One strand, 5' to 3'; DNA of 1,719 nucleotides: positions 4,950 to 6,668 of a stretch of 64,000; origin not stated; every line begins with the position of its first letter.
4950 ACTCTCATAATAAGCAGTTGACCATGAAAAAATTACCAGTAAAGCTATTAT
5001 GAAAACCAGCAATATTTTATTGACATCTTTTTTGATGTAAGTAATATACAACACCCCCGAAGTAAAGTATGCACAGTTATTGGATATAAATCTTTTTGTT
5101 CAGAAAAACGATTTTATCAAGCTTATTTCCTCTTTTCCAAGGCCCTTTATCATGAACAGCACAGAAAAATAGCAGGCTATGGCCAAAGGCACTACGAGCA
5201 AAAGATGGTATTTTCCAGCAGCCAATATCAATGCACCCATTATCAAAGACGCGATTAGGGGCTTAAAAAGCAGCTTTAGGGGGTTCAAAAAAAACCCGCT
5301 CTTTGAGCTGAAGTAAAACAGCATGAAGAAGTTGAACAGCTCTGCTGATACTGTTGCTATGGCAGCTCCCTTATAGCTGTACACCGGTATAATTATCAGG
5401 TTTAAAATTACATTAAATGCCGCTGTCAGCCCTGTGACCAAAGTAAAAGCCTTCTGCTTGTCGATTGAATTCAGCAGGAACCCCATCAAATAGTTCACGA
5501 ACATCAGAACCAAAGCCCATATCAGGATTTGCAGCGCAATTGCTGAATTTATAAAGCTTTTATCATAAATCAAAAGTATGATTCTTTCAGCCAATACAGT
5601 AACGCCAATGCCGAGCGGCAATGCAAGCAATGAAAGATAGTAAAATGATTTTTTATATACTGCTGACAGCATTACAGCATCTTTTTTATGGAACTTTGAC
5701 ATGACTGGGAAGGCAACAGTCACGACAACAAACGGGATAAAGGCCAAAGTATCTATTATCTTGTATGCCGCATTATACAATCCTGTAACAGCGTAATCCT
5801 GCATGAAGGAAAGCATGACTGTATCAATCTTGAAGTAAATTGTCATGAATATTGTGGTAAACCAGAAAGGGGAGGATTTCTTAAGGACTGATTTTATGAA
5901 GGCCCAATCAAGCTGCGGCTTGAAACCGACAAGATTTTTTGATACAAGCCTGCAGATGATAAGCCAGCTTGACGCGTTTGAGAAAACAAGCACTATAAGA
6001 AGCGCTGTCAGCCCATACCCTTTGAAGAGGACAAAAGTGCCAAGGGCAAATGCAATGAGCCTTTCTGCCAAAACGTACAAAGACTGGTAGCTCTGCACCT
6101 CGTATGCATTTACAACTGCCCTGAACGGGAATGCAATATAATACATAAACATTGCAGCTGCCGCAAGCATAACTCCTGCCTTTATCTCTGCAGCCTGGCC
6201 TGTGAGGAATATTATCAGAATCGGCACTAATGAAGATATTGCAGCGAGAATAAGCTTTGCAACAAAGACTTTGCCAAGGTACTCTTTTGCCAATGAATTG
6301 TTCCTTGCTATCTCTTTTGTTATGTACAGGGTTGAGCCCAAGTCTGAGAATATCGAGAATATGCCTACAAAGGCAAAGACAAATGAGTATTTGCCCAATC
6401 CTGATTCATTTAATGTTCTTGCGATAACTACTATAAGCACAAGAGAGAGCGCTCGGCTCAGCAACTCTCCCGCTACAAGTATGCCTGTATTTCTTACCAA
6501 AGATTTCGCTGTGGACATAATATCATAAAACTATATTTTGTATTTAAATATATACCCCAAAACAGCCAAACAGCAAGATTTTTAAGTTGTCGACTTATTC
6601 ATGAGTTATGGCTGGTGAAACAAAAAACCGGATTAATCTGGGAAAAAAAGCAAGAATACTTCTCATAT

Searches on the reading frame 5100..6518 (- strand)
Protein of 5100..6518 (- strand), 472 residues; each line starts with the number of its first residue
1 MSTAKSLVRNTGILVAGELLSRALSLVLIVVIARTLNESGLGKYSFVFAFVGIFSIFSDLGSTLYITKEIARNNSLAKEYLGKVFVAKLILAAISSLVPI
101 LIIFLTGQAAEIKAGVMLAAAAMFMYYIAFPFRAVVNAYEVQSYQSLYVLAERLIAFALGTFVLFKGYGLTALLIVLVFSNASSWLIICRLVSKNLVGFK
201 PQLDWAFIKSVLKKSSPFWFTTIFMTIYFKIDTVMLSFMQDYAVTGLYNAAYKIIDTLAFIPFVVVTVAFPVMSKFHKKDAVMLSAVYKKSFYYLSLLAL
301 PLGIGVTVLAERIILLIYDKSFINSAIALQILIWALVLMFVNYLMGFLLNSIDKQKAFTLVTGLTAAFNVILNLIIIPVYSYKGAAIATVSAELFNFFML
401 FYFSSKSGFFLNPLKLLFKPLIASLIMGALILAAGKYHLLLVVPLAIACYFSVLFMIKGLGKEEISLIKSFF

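Call 101: search_protein_families(library=pfam, proteins=[window:5100-6518:-], max_evalue=0.00001)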
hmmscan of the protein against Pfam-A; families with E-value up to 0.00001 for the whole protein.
window:5100-6518:- (472 aa): 2 families
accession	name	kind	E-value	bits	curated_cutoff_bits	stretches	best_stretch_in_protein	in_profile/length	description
PF01943.22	Polysacc_synt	-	1.6e-34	120.1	28.2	1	7-277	1-274/274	Polysaccharide biosynthesis protein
PF13440.11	Polysacc_synt_3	-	1.7e-15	57.5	23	1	31-324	1-290/293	Polysaccharide biosynthesis protein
